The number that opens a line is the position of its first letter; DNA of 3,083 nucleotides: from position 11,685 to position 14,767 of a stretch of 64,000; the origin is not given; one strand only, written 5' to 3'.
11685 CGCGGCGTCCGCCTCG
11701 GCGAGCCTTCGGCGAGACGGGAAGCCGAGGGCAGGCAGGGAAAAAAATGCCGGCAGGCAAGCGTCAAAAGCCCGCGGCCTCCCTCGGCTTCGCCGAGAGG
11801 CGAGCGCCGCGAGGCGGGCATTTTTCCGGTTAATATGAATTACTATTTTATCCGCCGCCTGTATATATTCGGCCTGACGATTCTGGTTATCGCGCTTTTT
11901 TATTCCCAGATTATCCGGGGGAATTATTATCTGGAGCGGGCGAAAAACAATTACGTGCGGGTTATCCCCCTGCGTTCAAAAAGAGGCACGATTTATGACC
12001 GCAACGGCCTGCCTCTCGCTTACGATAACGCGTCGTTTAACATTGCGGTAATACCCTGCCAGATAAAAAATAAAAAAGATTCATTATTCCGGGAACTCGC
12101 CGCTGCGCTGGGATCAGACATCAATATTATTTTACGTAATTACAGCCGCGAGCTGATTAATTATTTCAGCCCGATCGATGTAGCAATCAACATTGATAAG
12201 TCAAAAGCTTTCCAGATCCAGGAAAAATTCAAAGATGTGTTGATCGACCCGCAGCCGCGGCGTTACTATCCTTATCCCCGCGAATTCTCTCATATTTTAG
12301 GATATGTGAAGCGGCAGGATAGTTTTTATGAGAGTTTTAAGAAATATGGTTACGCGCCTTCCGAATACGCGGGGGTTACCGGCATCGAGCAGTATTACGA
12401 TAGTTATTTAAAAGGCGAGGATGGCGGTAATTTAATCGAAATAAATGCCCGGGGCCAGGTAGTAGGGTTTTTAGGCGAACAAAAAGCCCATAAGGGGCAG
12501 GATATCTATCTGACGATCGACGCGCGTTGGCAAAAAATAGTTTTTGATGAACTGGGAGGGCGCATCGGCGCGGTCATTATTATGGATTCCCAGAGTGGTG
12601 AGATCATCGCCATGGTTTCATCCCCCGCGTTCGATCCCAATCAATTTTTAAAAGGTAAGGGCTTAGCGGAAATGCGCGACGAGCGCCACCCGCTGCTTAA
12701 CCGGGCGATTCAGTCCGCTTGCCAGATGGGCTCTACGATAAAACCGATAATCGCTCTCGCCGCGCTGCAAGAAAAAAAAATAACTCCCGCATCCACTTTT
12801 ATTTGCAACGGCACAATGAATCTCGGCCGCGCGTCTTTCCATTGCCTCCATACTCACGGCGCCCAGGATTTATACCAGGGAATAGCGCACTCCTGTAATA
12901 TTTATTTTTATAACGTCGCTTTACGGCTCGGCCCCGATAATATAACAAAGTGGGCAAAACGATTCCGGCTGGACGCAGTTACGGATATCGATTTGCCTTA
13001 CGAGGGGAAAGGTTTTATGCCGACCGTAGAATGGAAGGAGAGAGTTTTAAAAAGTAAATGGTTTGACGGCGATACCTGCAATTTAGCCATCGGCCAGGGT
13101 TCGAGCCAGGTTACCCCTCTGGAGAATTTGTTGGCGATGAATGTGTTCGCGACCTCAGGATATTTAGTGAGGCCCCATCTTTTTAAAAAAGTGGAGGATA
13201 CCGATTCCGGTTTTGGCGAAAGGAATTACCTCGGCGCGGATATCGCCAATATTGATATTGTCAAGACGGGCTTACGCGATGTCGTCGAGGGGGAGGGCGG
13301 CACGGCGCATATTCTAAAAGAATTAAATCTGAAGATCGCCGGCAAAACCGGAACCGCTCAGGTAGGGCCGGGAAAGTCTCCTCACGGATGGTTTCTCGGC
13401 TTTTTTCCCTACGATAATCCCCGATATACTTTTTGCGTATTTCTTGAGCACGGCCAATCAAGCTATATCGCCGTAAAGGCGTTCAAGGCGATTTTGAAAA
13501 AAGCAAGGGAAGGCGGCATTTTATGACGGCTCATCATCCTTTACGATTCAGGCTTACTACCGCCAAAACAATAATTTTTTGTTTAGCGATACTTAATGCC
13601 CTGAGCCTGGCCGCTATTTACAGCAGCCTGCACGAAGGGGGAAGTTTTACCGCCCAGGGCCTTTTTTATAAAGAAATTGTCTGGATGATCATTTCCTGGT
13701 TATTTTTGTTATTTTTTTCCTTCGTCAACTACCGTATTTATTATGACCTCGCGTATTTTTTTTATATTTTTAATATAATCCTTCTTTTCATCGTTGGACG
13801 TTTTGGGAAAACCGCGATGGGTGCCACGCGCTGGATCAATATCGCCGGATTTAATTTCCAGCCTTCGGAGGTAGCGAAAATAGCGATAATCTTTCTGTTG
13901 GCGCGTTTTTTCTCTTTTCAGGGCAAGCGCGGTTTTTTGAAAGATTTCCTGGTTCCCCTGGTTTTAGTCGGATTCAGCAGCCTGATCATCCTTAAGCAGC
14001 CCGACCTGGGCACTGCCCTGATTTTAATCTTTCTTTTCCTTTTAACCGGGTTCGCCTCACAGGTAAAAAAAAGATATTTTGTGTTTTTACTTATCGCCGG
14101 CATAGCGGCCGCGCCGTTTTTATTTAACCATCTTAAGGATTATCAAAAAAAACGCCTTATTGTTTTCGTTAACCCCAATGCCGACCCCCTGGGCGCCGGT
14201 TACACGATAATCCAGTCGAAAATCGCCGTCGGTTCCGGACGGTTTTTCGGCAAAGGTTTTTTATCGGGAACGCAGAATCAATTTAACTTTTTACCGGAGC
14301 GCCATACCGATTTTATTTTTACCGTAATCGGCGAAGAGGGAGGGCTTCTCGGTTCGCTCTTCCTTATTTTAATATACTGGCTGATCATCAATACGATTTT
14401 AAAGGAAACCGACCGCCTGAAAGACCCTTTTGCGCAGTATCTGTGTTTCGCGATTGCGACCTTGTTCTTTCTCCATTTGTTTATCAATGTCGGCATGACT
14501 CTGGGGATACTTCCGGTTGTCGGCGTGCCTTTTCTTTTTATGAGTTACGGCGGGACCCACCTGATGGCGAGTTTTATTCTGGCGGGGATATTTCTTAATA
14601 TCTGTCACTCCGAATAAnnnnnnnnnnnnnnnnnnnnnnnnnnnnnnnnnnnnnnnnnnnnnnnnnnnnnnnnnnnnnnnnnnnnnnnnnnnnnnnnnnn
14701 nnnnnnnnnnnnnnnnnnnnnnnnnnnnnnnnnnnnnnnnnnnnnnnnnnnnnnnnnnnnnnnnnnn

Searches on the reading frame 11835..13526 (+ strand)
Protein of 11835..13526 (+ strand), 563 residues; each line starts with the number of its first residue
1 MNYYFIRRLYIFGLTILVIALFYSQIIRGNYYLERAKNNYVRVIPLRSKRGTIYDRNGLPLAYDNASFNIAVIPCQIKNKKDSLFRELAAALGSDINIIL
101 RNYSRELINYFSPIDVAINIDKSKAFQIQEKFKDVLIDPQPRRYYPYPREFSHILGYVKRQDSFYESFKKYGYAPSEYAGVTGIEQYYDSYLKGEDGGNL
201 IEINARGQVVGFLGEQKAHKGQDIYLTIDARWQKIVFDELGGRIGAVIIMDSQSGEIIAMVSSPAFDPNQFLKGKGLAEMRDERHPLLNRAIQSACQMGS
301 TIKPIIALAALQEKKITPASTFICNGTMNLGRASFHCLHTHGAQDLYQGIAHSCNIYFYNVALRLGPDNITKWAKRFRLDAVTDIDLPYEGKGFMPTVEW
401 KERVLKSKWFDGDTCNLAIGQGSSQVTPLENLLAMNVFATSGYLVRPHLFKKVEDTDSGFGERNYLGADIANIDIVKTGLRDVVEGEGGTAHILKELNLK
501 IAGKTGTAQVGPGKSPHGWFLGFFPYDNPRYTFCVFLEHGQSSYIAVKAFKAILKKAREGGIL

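Call 21: search_protein_families(library=pfam, proteins=[window:11835-13526:+], max_evalue=0.00001)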
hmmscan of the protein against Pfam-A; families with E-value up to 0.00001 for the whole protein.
window:11835-13526:+ (563 aa): 2 families
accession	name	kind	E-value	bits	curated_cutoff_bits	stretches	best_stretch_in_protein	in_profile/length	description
PF00905.27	Transpeptidase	-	2.3e-63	214.6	22.1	1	245-555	1-299/299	Penicillin binding protein transpeptidase domain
PF03717.20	PBP_dimer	-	2.9e-34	119.5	24.4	1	47-210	3-176/180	Penicillin-binding Protein dimerisation domain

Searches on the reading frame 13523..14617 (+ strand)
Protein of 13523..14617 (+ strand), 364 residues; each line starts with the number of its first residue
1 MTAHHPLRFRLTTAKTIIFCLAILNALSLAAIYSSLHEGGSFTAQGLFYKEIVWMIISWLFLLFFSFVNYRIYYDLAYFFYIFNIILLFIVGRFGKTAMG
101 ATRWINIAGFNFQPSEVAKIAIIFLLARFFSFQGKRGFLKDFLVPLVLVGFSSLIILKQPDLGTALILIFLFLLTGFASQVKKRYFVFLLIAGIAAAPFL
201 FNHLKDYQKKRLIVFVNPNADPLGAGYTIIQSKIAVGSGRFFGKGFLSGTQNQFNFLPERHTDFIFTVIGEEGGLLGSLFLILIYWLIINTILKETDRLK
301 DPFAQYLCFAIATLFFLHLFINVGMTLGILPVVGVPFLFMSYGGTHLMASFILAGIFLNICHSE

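Call 21: search_protein_families(library=pfam, proteins=[window:13523-14617:+], max_evalue=0.00001)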
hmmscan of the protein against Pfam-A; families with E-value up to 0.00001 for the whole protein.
window:13523-14617:+ (364 aa): 1 family
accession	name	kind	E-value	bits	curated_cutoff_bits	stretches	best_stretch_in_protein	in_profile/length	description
PF01098.24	FTSW_RODA_SPOVE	-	9.6e-88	295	26.4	1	17-363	4-353/356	Cell cycle protein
